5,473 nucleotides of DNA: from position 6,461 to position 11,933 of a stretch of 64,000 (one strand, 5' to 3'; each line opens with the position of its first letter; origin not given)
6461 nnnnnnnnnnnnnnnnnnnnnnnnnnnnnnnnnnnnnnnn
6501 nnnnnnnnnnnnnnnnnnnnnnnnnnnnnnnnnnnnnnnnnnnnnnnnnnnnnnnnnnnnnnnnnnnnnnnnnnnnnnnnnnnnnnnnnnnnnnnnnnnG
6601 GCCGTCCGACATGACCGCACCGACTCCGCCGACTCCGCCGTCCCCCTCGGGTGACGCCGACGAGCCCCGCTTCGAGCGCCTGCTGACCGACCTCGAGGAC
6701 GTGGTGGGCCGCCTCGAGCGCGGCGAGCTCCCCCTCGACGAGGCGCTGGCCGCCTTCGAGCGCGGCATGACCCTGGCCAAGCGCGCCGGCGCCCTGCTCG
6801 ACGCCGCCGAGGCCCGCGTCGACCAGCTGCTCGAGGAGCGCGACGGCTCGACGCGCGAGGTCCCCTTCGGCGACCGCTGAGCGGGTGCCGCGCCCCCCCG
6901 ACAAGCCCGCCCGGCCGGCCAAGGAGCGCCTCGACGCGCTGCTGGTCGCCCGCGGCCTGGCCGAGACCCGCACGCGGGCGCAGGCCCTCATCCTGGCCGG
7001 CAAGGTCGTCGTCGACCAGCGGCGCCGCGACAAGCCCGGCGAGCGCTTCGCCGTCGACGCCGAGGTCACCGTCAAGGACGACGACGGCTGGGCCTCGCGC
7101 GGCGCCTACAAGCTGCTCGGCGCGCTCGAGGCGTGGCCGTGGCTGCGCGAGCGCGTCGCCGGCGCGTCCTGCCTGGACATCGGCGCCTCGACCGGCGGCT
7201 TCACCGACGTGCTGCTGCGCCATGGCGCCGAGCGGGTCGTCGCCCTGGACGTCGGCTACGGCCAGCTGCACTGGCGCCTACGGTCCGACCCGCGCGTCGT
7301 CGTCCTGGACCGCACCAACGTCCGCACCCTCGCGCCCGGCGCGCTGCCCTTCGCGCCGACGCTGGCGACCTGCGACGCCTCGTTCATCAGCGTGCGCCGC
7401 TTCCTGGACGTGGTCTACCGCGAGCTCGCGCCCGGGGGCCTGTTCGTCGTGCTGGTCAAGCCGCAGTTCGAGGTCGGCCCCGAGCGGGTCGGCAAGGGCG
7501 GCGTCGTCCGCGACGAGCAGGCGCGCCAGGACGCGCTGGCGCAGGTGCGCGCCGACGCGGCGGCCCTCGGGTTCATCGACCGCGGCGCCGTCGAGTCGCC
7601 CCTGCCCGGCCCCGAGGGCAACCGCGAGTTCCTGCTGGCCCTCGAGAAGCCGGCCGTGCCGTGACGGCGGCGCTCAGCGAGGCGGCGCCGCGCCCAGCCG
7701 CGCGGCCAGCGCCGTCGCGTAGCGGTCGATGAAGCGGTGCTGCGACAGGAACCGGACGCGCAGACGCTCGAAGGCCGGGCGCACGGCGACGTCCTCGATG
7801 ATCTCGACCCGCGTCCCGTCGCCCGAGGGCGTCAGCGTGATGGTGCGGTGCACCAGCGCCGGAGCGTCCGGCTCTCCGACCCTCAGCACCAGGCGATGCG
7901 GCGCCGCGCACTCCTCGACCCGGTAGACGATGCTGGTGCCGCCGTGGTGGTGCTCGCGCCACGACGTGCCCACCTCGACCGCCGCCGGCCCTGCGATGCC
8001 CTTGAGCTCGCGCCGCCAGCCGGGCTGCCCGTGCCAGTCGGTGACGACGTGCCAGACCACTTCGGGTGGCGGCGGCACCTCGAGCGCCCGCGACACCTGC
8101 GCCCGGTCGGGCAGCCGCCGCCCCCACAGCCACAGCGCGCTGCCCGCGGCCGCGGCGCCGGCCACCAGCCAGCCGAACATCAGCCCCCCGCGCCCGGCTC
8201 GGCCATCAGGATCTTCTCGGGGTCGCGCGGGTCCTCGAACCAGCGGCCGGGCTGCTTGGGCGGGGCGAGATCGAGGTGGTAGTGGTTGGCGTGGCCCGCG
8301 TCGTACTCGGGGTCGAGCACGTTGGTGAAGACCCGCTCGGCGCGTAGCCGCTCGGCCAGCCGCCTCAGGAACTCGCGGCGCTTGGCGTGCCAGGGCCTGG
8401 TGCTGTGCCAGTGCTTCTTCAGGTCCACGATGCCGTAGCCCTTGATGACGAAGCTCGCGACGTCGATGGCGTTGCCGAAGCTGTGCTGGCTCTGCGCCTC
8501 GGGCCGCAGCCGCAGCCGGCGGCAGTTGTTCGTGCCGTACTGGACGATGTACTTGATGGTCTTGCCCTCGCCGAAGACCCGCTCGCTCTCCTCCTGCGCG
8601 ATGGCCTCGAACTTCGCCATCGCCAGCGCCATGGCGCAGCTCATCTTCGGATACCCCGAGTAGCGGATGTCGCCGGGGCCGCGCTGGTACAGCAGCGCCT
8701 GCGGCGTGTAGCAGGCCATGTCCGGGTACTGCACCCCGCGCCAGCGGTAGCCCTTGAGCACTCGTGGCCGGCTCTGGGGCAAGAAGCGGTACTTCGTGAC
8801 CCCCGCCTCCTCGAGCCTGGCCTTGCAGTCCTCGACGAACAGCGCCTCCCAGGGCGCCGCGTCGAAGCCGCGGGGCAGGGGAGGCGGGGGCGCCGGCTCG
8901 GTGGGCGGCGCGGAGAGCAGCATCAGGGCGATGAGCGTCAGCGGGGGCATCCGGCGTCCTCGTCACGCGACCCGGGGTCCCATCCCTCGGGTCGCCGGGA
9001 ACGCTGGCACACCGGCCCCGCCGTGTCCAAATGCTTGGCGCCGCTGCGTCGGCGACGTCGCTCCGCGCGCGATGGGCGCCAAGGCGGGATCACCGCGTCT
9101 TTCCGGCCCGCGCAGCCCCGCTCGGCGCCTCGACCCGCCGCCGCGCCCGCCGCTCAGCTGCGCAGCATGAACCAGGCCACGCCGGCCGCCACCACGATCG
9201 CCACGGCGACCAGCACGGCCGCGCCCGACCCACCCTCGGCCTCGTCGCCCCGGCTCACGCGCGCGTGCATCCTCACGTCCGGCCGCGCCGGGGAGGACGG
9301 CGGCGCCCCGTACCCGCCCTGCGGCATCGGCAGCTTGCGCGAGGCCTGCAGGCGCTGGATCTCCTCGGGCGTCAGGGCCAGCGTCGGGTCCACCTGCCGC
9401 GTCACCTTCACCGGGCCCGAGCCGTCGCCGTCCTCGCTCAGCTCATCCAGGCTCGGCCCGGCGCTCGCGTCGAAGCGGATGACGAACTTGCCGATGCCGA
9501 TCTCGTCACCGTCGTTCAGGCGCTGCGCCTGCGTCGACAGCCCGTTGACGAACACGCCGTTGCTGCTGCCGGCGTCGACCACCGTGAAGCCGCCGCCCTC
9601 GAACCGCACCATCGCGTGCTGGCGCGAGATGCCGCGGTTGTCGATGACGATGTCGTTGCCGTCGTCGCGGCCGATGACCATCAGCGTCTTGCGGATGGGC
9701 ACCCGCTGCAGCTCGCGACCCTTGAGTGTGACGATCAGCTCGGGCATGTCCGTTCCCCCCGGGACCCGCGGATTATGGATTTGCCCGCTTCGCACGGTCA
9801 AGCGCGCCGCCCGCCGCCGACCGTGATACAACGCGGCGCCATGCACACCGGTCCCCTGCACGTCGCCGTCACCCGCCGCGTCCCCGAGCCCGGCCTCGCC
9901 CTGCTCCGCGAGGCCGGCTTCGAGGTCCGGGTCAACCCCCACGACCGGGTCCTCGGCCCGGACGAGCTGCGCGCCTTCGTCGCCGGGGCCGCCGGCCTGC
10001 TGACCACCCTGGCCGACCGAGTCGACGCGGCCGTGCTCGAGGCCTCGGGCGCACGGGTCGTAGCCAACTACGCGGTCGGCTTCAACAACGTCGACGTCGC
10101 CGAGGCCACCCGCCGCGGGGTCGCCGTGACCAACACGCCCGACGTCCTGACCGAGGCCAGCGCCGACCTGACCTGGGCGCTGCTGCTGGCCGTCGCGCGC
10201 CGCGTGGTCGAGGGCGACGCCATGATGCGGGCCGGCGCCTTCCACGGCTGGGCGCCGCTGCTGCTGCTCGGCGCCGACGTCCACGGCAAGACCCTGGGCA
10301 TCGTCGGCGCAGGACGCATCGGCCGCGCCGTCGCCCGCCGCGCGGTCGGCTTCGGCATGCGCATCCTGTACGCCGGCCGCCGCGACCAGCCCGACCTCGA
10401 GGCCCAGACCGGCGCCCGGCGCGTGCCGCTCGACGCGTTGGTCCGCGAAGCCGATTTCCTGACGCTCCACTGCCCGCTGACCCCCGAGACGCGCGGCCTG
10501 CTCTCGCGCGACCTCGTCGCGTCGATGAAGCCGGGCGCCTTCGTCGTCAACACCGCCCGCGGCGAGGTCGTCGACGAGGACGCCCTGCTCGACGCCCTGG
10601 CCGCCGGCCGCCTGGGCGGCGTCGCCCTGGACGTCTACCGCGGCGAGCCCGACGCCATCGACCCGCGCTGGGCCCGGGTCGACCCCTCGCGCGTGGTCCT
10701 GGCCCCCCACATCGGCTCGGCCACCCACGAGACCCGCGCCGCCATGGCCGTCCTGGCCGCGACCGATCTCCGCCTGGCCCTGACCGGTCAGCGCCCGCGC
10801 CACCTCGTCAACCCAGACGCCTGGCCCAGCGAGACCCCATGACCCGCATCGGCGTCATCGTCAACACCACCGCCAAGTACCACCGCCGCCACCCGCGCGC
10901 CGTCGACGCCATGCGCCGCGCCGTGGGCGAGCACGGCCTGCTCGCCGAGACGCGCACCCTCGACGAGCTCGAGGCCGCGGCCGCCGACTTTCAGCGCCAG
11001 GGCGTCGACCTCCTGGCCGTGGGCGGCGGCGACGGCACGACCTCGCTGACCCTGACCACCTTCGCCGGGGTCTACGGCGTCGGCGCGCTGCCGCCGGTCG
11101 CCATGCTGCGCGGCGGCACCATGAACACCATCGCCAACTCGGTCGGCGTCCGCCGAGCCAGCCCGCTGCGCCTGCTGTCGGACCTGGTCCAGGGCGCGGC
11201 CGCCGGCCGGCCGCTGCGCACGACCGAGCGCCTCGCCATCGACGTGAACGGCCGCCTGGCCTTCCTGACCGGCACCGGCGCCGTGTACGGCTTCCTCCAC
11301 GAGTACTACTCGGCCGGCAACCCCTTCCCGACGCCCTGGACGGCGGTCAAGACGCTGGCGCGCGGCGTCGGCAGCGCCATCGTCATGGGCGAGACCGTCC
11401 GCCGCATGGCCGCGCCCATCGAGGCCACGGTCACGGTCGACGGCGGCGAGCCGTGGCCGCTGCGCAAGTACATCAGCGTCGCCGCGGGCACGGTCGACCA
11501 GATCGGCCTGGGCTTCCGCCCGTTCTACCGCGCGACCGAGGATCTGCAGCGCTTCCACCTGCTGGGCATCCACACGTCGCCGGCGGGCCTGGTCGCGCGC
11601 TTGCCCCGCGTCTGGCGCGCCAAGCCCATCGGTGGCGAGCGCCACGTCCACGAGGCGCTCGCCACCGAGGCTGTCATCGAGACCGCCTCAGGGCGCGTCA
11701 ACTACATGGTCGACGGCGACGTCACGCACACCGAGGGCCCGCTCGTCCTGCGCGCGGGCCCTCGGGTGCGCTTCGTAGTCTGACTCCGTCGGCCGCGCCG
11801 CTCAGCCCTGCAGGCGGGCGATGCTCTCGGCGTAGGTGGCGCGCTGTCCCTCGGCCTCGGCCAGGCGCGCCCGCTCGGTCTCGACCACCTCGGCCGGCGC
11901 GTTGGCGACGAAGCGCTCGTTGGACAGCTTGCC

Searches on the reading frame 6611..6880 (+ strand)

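Call 43: search_protein_families(library=pfam, proteins=[window:6611-6880:+], max_evalue=0.0001)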
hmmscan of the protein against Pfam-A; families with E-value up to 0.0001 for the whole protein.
window:6611-6880:+ (89 aa): 1 family
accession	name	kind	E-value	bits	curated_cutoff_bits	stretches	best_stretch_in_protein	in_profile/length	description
PF02609.21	Exonuc_VII_S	-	1.3e-16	60.7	24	1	21-71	1-51/52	Exonuclease VII small subunit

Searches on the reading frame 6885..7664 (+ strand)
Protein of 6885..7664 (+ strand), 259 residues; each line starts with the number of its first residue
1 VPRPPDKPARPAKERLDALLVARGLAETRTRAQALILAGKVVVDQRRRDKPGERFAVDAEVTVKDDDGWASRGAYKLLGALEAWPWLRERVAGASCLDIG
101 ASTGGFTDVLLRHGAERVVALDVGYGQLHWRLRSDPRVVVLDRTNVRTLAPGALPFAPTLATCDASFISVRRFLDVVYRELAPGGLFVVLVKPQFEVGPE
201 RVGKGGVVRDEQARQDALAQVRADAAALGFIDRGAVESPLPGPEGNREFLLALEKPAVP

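Call 43: search_protein_families(library=pfam, proteins=[window:6885-7664:+], max_evalue=0.0001)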
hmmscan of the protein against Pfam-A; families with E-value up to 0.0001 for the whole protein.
window:6885-7664:+ (259 aa): 2 families
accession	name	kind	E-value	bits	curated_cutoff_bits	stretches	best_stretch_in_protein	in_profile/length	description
PF01728.25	FtsJ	-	5.5e-41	140.9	24.1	1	69-254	1-180/181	FtsJ-like methyltransferase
PF01479.30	S4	-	7.9e-11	42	22.8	1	14-58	1-45/48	S4 domain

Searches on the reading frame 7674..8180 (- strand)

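Call 43: search_protein_families(library=pfam, proteins=[window:7674-8180:-], max_evalue=0.0001)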
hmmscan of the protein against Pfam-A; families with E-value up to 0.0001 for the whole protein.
window:7674-8180:- (168 aa): 2 families
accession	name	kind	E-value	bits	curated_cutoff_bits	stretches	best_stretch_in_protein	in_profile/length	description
PF10604.15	Polyketide_cyc2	-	6.3e-11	43.2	27.4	1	27-158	2-137/142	Polyketide cyclase / dehydrase and lipid transport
PF08327.17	AHSA1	-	8.5e-07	29.7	22.1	1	38-129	3-96/125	Activator of Hsp90 ATPase homolog 1-like protein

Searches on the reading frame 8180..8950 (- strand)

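Call 43: search_protein_families(library=pfam, proteins=[window:8180-8950:-], max_evalue=0.0001)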
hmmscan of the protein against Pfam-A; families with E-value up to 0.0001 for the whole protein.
window:8180-8950:- (256 aa): 1 family
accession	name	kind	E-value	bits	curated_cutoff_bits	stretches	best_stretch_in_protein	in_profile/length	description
PF06904.17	Extensin-like_C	-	1.8e-24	87.3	25.4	1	77-229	23-167/176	Extensin-like protein C-terminus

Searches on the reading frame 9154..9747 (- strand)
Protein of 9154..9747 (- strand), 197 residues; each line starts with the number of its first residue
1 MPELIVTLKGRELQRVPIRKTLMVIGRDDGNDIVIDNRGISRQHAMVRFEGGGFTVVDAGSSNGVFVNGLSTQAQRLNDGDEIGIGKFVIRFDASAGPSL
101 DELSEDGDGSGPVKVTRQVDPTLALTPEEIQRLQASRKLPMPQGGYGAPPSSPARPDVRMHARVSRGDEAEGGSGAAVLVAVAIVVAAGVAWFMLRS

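Call 43: search_protein_families(library=pfam, proteins=[window:9154-9747:-], max_evalue=0.0001)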
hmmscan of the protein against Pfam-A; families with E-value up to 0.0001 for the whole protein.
window:9154-9747:- (197 aa): 2 families
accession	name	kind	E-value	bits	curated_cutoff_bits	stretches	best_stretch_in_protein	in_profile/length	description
PF00498.31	FHA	-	9.9e-20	71.2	20.7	1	24-86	2-67/67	FHA domain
PF16697.10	Yop-YscD_cpl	-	5.3e-13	49.5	33.2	1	15-93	11-91/94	Inner membrane component of T3SS, cytoplasmic domain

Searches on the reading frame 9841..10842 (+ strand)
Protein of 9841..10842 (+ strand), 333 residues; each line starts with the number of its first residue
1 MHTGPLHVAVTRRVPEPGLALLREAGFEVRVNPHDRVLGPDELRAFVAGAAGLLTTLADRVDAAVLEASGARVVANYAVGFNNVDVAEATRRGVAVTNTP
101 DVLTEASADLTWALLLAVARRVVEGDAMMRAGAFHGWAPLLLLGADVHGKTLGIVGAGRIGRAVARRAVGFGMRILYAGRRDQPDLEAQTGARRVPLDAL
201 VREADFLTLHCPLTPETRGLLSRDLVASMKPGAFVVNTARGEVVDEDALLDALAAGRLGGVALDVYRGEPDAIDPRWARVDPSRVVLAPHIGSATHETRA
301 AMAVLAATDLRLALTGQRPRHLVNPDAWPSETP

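Call 43: search_protein_families(library=pfam, proteins=[window:9841-10842:+], max_evalue=0.0001)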
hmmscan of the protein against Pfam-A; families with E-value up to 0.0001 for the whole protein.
window:9841-10842:+ (333 aa): 2 families
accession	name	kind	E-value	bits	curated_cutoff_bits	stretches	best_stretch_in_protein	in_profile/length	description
PF02826.25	2-Hacid_dh_C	-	1e-56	191.5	25.1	1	113-292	2-178/178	D-isomer specific 2-hydroxyacid dehydrogenase, NAD binding domain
PF00389.36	2-Hacid_dh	-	1e-27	96.9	24.6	1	8-324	1-134/134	D-isomer specific 2-hydroxyacid dehydrogenase, catalytic domain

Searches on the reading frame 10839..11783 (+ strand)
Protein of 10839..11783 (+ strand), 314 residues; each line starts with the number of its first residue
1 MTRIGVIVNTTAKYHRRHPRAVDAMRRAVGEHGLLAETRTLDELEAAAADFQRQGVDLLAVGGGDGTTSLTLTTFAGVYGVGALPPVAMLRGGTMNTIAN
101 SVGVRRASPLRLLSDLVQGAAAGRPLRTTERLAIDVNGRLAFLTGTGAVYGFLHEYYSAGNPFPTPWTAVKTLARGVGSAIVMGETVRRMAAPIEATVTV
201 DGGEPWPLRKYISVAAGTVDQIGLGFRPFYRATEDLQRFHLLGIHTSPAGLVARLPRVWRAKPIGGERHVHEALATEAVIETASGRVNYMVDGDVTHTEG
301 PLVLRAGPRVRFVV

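Call 44: search_protein_families(library=pfam, proteins=[window:10839-11783:+], max_evalue=0.0001)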
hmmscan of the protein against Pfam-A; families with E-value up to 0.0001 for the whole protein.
window:10839-11783:+ (314 aa): 1 family
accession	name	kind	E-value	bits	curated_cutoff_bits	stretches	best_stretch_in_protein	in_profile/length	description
PF00781.29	DAGK_cat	-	2.9e-10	40.2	23.6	1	4-119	2-115/125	Diacylglycerol kinase catalytic domain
